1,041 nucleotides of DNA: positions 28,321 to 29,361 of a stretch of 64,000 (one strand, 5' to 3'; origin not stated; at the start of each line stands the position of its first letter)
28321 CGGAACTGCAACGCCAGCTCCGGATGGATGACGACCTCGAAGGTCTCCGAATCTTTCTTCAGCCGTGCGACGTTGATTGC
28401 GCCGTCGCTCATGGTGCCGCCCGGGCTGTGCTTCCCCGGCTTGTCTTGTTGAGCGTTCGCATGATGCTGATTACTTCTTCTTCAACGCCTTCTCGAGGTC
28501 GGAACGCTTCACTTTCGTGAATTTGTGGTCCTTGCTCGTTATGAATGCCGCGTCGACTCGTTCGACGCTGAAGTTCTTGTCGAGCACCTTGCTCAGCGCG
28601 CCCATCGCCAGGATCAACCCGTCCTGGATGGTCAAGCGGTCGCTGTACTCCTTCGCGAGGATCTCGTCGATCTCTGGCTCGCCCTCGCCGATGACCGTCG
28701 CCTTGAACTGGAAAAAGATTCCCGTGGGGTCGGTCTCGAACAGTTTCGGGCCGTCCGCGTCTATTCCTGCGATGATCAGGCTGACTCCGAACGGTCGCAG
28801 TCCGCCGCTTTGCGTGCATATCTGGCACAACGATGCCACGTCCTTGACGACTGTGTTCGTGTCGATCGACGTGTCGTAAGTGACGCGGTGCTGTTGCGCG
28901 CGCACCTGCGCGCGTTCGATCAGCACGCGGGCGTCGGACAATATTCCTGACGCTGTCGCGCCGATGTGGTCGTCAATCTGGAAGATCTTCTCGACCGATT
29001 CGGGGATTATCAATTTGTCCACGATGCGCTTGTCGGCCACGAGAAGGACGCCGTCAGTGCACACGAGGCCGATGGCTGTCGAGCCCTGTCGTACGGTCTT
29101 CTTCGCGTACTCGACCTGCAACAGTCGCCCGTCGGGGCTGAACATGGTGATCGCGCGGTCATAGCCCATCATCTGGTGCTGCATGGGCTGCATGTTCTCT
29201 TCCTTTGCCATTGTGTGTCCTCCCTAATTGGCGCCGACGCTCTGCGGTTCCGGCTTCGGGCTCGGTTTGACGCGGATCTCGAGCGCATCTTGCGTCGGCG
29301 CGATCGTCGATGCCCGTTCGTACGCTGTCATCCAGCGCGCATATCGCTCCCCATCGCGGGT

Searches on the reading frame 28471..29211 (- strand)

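Call 97: search_protein_families(library=pfam, proteins=[window:28471-29211:-], max_evalue=0.001)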
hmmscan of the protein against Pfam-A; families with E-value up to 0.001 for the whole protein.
window:28471-29211:- (246 aa): 2 families
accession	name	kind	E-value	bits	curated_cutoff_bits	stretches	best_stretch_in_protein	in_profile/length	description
PF00227.31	Proteasome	-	3e-51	174.2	22.4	1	40-223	1-188/189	Proteasome subunit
PF10584.14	Proteasome_A_N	-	2.1e-12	46.9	27.7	1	17-38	1-22/23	Proteasome subunit A N-terminal signature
